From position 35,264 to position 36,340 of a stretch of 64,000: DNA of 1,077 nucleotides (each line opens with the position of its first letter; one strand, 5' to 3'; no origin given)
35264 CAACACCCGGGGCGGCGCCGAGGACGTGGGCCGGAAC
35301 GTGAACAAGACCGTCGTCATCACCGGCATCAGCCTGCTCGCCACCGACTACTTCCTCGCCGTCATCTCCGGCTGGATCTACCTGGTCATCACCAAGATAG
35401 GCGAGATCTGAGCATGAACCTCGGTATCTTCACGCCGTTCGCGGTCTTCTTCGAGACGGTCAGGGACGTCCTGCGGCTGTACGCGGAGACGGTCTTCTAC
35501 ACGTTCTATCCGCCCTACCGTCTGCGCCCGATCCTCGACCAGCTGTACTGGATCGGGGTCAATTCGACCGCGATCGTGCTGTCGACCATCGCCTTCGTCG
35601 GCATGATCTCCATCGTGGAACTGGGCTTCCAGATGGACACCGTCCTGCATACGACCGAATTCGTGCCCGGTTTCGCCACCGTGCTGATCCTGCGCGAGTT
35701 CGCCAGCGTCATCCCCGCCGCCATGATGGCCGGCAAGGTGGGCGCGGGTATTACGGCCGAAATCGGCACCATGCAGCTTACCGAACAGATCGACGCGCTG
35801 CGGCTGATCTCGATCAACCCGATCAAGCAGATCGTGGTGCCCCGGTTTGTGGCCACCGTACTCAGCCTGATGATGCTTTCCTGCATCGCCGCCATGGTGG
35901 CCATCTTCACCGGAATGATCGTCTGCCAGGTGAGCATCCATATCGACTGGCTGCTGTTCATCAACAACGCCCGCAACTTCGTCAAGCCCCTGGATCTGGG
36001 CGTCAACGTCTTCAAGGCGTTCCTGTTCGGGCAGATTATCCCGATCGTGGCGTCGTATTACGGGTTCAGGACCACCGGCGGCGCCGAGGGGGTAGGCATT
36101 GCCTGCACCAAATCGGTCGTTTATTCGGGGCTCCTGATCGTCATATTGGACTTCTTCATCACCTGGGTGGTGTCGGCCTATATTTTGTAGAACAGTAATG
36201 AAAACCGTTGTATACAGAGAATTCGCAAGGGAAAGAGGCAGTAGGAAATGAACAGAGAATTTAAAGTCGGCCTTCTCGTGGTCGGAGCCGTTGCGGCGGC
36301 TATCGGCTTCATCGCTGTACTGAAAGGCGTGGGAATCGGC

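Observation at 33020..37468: Mla/MCE-type ABC transporter with duplicated ATPase and duplicated permease genes (apparent heterodimeric MlaF/F'-MlaE/E')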

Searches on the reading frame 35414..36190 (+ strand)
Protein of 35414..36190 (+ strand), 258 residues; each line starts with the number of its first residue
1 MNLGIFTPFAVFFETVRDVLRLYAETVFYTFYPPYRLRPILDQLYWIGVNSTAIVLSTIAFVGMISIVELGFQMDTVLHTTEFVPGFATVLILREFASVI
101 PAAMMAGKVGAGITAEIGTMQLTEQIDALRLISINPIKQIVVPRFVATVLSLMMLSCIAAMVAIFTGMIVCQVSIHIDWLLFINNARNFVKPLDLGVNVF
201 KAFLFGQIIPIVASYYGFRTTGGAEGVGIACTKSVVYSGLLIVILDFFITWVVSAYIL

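Call 8: search_protein_families(library=pfam, proteins=[window:35414-36190:+], max_evalue=0.01)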
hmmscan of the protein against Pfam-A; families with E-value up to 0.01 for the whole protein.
window:35414-36190:+ (258 aa): 1 family
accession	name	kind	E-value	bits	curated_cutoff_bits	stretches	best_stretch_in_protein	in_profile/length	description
PF02405.21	MlaE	-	4.5e-58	196.8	22.5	1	41-251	2-211/212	Permease MlaE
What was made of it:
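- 35414..36190 (+): E2, the second and more divergent MlaE-family permease. Its ATG lies 2 nt after the E1 stop. MlaE E = 4.5e-58 (call 8).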

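Call 9: search_protein_families(library=ncbifam, proteins=[window:35414-36190:+], max_evalue=0.001)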
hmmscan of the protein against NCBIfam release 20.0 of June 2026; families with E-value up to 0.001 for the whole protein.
window:35414-36190:+ (258 aa): 2 families
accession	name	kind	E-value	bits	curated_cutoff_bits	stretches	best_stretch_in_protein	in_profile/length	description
TIGR00056.1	TIGR00056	subfamily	8.2e-54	183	212.2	1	17-254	18-257/260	MlaE family lipid ABC transporter permease subunit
NF033619.1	perm_MlaE_1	exception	3.9e-43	147.9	315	1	25-252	23-250/253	lipid asymmetry maintenance ABC transporter permease subunit MlaE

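Call 13: find_homologous_proteins(query=window:35414-36190:+)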
Query window:35414-36190:+ (258 aa): 1943 proteins with E <= 0.001 among 3024 candidates; the best 120 are listed.
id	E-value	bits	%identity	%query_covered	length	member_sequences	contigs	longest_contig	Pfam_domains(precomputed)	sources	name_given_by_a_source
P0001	1.5e-159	547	100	100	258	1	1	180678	PF02405.22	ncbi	-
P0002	1.2e-145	502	89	100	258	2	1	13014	PF02405.22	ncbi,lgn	-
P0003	5.1e-138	477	85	99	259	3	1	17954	PF02405.22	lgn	-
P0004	7.2e-137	473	84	99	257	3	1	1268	PF02405.22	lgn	-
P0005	2.2e-90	321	65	93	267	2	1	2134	PF02405.22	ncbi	-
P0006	1.6e-89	318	61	99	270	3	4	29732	PF02405.22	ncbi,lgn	-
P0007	2.6e-88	314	59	98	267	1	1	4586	PF02405.22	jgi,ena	-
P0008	2.1e-85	305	61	96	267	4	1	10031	PF02405.22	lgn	-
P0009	2.3e-85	305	67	82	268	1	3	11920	PF02405.22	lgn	-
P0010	3.2e-85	304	60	97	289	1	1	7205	PF02405.22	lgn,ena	-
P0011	2.0e-84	301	59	97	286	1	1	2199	PF02405.22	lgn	-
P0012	3.1e-57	212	43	96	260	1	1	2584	PF02405.22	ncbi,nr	ncbi:MAG: ABC transporter permease [Bdellovibrionales bacterium]|nr:ABC transporter permease [Bdello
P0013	3.5e-56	209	43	95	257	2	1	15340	PF02405.22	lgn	-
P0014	3.6e-56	209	43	95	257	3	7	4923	PF02405.22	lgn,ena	-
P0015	6.6e-56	208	47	93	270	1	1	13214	PF02405.22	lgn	-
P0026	8.3e-53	198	41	93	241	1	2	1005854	PF02405.22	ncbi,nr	ncbi:MAG: ABC transporter permease [Bdellovibrionaceae bacterium]|nr:ABC transporter permease [Bdell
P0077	3.4e-48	183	40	90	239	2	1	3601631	PF02405.22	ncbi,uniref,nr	ncbi:ABC transporter permease [Bdellovibrio sp. 22V]|uniref:MlaE family ABC transporter permease n=1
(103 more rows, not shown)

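Call 15: find_encoding_contigs(protein=P0001, flank=6000, max_places=3)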
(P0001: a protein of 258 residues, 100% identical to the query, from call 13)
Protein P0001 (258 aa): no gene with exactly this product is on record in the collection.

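Call 16: find_encoding_contigs(protein=P0006, flank=6000, max_places=3)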
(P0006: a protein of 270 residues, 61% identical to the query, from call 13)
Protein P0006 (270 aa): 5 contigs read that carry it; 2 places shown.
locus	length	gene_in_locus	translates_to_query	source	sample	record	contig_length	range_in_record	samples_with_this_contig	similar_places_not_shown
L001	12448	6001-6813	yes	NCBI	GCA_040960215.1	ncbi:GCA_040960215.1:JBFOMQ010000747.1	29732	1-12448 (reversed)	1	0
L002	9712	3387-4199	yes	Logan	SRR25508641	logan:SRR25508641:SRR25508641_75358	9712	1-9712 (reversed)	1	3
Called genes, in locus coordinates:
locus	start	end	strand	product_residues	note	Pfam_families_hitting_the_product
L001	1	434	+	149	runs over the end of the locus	-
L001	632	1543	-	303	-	-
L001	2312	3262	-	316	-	PF00056:Ldh_1_N, PF02866:Ldh_1_C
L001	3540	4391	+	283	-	PF00005:ABC_tran, PF13304:AAA_21 (faint)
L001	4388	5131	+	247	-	PF00005:ABC_tran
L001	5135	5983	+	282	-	PF02405:MlaE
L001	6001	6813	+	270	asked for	PF02405:MlaE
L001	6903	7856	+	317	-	PF02470:MlaD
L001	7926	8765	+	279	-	PF12146:Hydrolase_4, PF00561:Abhydrolase_1, PF12697:Abhydrolase_6, PF00326:Peptidase_S9 (faint)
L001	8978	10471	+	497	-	PF00496:SBP_bac_5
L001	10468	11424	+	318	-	PF19300:BPD_transp_1_N (weak), PF00528:BPD_transp_1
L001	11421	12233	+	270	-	PF12911:OppC_N (weak), PF00528:BPD_transp_1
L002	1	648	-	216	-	?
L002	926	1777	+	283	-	PF00005:ABC_tran, PF13304:AAA_21 (faint)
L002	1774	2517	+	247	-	PF00005:ABC_tran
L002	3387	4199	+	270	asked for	PF02405:MlaE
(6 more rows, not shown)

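Call 17: find_encoding_contigs(protein=P0026, flank=6000, max_places=2)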
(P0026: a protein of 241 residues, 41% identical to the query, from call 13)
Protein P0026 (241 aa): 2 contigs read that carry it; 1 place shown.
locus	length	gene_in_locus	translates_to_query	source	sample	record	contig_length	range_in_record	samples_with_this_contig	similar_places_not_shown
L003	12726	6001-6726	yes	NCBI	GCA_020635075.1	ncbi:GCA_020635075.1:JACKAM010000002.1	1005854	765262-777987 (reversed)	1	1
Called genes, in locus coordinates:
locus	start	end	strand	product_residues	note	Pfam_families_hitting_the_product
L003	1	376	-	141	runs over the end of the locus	PF00334:NDK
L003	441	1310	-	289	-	PF02629:CoA_binding, PF13607:Succ_CoA_lig, PF00549:Ligase_CoA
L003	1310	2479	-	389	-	PF08442:ATP-grasp_2, PF13549:ATP-grasp_5 (weak), PF24948:Citrate_synth_N, PF00549:Ligase_CoA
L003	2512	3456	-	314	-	PF00056:Ldh_1_N, PF03721:UDPG_MGDP_dh_N (weak), PF02866:Ldh_1_C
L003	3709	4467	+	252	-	PF00005:ABC_tran, PF13304:AAA_21 (faint)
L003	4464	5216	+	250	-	PF00005:ABC_tran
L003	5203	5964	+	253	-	PF02405:MlaE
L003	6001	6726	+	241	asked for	PF02405:MlaE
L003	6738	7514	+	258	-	PF02470:MlaD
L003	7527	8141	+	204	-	-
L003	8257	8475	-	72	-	-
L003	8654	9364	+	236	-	-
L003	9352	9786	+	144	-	-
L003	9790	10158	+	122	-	-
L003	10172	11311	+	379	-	PF00069:Pkinase, PF07714:PK_Tyr_Ser-Thr, PF03109:ABC1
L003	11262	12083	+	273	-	PF02673:BacA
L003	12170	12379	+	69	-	-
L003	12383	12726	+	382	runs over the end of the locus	PF01053:Cys_Met_Meta_PP, PF00155:Aminotran_1_2 (weak), PF01041:DegT_DnrJ_EryC1 (weak)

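Call 19: find_related_loci(query=A1, collection=genome_contigs, flank=7000)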
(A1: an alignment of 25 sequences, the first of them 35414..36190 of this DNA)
Query A1 (258 aa) in genome_contigs; peptide patterns used: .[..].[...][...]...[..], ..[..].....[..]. (x = any residue, [..] = any of these).
600 stretches matched a pattern (row limit reached: there are more); 593 encode a relative of the query (tblastn E <= 1e-3); the best 80 are kept; 80 distinct loci.
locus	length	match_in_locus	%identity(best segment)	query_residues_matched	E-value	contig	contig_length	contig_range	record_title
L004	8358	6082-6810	44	13-255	1e-63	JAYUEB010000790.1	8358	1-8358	MAG: Bdellovibrionales bacterium isolate GFS_7426 GFS_7426_789, whole genome shotgun sequence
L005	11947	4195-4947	40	2-254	2e-61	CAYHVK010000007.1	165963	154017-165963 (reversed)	MAG TPA_asm: uncultured Pseudobdellovibrionaceae bacterium isolate ERP119705_co17_1025 genome assembly, contig: NODE_33_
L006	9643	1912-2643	41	13-256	6e-59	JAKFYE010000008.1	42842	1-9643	MAG: Bdellovibrionales bacterium isolate ND5_Bin_38_2 ND5_0000650, whole genome shotgun sequence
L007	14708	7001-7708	40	19-254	9e-59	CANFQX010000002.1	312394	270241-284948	MAG: Bdellovibrionaceae bacterium isolate Jr-16oct17-292 genome assembly, contig: Jr-16oct17-C32, whole genome shotgun s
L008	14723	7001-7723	42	16-256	1e-56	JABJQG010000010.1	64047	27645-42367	MAG: Bdellovibrionaceae bacterium isolate SI075_bin85 k141_1955987, whole genome shotgun sequence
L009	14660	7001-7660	42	35-254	5e-56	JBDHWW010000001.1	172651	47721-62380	MAG: Pseudobdellovibrionaceae bacterium isolate AS-MESO-3CA.221 NODE_291_length_172651_cov_9.483213, whole genome shotgu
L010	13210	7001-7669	39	34-256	2e-54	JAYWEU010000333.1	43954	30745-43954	MAG: Pseudobdellovibrionaceae bacterium isolate GL98_UP_concoct_80 GL98_UP_concoct_80_332, whole genome shotgun sequence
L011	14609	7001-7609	42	34-236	1e-52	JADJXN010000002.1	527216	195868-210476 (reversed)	MAG: Oligoflexia bacterium isolate Kalu_18-Q3-R12-55_MAXAC.131 tig00002188-10-5250020, whole genome shotgun sequence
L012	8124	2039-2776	40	4-250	5e-51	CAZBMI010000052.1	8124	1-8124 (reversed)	MAG TPA_asm: uncultured Planctomycetia bacterium isolate binchicken_co77_39 genome assembly, contig: NODE_9813_length_81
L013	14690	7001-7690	38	24-252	2e-50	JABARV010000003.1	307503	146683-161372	MAG: Turneriella sp. isolate Bin_83R c_000000000148, whole genome shotgun sequence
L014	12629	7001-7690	37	24-252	1e-48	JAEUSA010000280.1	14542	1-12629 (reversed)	MAG: Leptospiraceae bacterium isolate new MAG-291 k141_1001705, whole genome shotgun sequence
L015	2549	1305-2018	37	12-250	5e-45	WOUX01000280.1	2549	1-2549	MAG: bacterium isolate X2_MetaBAT.32 scaffold_7704, whole genome shotgun sequence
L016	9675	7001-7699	35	23-254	4e-45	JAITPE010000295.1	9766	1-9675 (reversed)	MAG: Spirochaetia bacterium isolate Po218_bin96 k119_2113259, whole genome shotgun sequence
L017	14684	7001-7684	39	22-250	6e-45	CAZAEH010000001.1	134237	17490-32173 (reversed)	MAG TPA_asm: uncultured Planctomycetia bacterium isolate binchicken_co117_58 genome assembly, contig: NODE_170_length_13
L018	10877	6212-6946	37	12-256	3e-44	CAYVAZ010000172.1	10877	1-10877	MAG TPA_asm: uncultured bacterium isolate SRP141376_co3_289 genome assembly, contig: NODE_16648_length_10877_cov_6.32350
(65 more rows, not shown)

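Call 21: list_cluster_members(proteins=[P0001, P0002, P0005, P0006, P0007])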
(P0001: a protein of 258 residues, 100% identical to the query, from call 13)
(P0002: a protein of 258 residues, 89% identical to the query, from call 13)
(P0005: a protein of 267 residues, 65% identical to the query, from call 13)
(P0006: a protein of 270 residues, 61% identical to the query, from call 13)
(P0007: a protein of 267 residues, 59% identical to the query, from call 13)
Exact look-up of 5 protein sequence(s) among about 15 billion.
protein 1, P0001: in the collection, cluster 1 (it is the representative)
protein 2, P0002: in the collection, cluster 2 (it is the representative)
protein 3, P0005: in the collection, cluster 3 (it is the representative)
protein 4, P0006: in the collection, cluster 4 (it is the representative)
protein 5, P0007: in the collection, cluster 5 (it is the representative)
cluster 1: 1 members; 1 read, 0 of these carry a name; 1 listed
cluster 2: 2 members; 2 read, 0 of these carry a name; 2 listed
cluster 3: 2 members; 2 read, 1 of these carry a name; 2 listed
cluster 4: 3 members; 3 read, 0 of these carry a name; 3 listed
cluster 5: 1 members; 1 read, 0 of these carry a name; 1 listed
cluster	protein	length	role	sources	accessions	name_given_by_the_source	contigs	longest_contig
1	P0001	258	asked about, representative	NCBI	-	-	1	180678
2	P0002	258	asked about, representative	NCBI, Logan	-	-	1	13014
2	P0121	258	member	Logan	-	-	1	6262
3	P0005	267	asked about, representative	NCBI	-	-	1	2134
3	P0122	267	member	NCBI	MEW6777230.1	MAG: ABC transporter permease [Bdellovibrionota bacterium]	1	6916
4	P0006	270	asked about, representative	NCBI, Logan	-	-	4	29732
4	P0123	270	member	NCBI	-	-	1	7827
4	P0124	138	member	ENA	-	-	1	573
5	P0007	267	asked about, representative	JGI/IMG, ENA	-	-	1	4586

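Call 35: find_encoding_contigs(protein=P0077, flank=6000, max_places=2)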
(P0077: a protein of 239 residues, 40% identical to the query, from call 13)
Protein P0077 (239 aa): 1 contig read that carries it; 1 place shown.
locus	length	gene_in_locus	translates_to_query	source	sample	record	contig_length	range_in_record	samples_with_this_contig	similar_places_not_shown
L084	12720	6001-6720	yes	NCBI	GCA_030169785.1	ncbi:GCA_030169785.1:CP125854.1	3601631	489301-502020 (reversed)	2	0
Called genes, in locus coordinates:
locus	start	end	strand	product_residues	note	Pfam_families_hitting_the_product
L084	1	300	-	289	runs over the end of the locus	PF02629:CoA_binding, PF13607:Succ_CoA_lig, PF00549:Ligase_CoA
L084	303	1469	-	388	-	PF08442:ATP-grasp_2, PF13549:ATP-grasp_5, PF24948:Citrate_synth_N, PF00549:Ligase_CoA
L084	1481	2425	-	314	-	PF00056:Ldh_1_N, PF01266:DAO (faint), PF03721:UDPG_MGDP_dh_N, PF02866:Ldh_1_C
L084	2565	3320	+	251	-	PF00005:ABC_tran, PF13304:AAA_21 (faint)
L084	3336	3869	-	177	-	-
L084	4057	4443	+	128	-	PF10861:DUF2784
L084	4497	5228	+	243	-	PF00005:ABC_tran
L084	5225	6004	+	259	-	PF02405:MlaE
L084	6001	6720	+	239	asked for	PF02405:MlaE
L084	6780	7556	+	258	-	PF02470:MlaD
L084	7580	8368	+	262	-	-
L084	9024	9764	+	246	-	-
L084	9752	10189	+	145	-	PF00482:T2SSF (faint)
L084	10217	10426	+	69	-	-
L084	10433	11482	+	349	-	PF00291:PALP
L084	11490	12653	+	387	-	PF01053:Cys_Met_Meta_PP, PF00155:Aminotran_1_2 (weak), PF06838:Met_gamma_lyase (weak), PF00266:Aminotran_5 (weak)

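Call 40: search_solved_structures(query=window:35414-36190:+, max_evalue=0.001, show_alignments=1)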
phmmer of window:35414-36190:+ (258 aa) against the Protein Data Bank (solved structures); distinct sequences matched with E-value up to 0.001: 6.
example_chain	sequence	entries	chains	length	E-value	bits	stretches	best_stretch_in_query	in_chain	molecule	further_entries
7ch8_G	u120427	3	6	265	1.8e-28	103.4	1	35-252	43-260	Probable permease of ABC transporter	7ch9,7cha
6ic4_G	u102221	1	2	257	6e-25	91.9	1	41-253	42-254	ABC transporter permease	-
6z5u_A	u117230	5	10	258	6.6e-25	91.7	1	41-253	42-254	ABC transporter permease | Intermembrane phospholipid transport system permease protein MlaE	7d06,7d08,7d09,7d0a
6xbd_G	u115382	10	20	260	1.6e-24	90.5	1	39-252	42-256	Phospholipid ABC transporter permease protein MlaE | Uncharacterized protein | Lipid asymmetry maintenance ABC transporter permease subunit MlaE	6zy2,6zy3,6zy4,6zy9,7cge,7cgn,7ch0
8fed_J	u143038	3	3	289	3.6e-14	56.6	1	46-245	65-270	ABC-transporter integral membrane protein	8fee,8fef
8fed_I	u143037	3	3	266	2.2e-12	50.7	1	92-247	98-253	Conserved hypothetical integral membrane protein Yrbe1a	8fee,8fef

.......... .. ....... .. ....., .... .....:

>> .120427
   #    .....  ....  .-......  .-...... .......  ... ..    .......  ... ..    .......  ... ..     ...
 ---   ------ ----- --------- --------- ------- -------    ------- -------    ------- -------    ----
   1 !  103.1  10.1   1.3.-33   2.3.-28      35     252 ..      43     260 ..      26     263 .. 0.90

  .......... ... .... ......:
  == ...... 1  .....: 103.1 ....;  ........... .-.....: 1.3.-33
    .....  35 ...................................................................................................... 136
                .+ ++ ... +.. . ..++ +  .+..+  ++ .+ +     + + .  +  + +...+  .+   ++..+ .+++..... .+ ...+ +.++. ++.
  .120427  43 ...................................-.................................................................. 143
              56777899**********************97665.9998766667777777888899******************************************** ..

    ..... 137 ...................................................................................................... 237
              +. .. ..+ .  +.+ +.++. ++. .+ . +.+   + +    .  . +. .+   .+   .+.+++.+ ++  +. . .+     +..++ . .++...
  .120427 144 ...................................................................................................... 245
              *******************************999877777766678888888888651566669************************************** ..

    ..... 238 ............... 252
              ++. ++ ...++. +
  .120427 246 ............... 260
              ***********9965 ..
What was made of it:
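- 35414..36190 (+): Matches solved MlaE at E = 1.8e-28 (call 40).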

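Call 48: search_protein_families(library=pfam, proteins=[L003:7527-8138:+, L084:7580-8365:+], max_evalue=0.01)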
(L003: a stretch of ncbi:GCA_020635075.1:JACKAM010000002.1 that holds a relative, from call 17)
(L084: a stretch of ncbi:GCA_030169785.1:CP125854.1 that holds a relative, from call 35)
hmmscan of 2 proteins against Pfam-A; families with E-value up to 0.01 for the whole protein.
L003:7527-8138:+ (204 aa): 0 families

L084:7580-8365:+ (262 aa): 0 families

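Call 55: find_encoding_contigs(protein=P0002, flank=6000, max_places=1)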
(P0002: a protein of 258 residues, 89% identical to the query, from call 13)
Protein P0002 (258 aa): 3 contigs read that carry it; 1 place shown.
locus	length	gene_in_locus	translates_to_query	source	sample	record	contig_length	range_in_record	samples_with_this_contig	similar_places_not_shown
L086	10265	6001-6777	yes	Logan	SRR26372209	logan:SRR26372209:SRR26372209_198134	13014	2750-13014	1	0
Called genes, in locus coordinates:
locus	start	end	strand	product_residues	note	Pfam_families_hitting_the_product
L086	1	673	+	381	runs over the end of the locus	PF00465:Fe-ADH, PF13685:Fe-ADH_2 (weak), PF25137:ADH_Fe_C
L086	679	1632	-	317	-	PF20582:UPF0758_N, PF04002:RadC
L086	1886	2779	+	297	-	PF02985:HEAT (faint), PF13646:HEAT_2, PF13513:HEAT_EZ (faint), PF03130:HEAT_PBS (faint), PF13646:HEAT_2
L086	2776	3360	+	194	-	-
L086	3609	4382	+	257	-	PF00005:ABC_tran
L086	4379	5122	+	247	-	PF00005:ABC_tran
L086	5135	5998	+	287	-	PF02405:MlaE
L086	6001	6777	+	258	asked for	PF02405:MlaE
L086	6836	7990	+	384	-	PF02470:MlaD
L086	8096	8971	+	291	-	PF02811:PHP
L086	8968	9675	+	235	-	PF00753:Lactamase_B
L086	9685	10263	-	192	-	?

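Call 56: find_encoding_contigs(protein=P0003, flank=6000, max_places=1)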
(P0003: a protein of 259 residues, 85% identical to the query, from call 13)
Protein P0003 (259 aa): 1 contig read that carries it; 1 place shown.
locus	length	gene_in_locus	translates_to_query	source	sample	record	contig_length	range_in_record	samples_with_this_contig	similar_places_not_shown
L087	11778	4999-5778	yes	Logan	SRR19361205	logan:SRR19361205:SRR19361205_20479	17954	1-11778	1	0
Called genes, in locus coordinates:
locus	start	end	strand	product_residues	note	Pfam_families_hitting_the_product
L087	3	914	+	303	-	?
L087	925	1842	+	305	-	PF03130:HEAT_PBS (faint), PF13513:HEAT_EZ (faint), PF13646:HEAT_2, PF02985:HEAT (faint), PF00514:Arm (faint), PF13646:HEAT_2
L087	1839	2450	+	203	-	-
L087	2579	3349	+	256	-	PF00005:ABC_tran, PF13304:AAA_21 (faint)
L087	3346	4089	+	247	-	PF00005:ABC_tran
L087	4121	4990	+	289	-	PF02405:MlaE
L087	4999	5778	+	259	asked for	PF02405:MlaE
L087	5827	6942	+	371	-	PF02470:MlaD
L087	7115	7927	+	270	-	-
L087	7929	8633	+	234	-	PF00753:Lactamase_B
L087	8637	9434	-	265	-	PF00378:ECH_1, PF16113:ECH_2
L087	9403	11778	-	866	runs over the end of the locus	PF02743:dCache_1, PF00672:HAMP, PF00989:PAS (weak), PF08448:PAS_4, PF13426:PAS_9 (weak), PF00512:HisKA (weak), PF02518:HATPase_c, PF00072:Response_reg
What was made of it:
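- Tried and rejected: It is absent from the syntenic locus L087 (call 56).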

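Call 57: find_encoding_contigs(protein=P0009, flank=6000, max_places=1)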
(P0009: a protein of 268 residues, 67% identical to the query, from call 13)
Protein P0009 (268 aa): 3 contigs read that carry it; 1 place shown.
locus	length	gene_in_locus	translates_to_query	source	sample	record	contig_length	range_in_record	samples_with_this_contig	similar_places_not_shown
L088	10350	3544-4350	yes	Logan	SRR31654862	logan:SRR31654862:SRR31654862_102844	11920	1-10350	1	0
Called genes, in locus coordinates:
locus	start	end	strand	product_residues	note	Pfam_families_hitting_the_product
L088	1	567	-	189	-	?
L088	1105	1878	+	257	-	PF00005:ABC_tran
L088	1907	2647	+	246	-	PF00005:ABC_tran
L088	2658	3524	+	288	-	PF02405:MlaE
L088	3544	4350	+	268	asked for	PF02405:MlaE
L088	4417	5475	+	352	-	PF02470:MlaD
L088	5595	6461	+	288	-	PF00561:Abhydrolase_1, PF12146:Hydrolase_4, PF12697:Abhydrolase_6, PF00326:Peptidase_S9 (faint)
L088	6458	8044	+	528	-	PF00496:SBP_bac_5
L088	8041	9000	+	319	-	PF19300:BPD_transp_1_N (weak), PF00528:BPD_transp_1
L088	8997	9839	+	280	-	PF12911:OppC_N, PF00528:BPD_transp_1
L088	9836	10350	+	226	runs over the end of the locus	PF04493:Endonuclease_5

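Call 58: find_encoding_contigs(protein=P0008, flank=6000, max_places=1)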
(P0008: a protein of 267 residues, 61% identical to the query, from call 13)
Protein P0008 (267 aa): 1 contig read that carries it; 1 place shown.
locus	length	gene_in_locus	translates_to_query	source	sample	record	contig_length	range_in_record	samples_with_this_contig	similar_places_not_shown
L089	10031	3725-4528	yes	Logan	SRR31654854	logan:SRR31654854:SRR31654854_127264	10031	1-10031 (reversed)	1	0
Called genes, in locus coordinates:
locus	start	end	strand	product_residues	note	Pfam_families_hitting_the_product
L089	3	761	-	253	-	?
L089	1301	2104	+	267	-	PF00005:ABC_tran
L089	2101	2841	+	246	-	PF00005:ABC_tran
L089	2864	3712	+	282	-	PF02405:MlaE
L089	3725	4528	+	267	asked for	PF02405:MlaE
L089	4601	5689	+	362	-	PF02470:MlaD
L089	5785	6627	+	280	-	PF12146:Hydrolase_4, PF00561:Abhydrolase_1, PF12697:Abhydrolase_6, PF00326:Peptidase_S9 (faint), PF00756:Esterase (faint)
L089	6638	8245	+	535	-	PF00496:SBP_bac_5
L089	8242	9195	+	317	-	PF19300:BPD_transp_1_N (weak), PF00528:BPD_transp_1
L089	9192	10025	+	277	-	PF12911:OppC_N, PF00528:BPD_transp_1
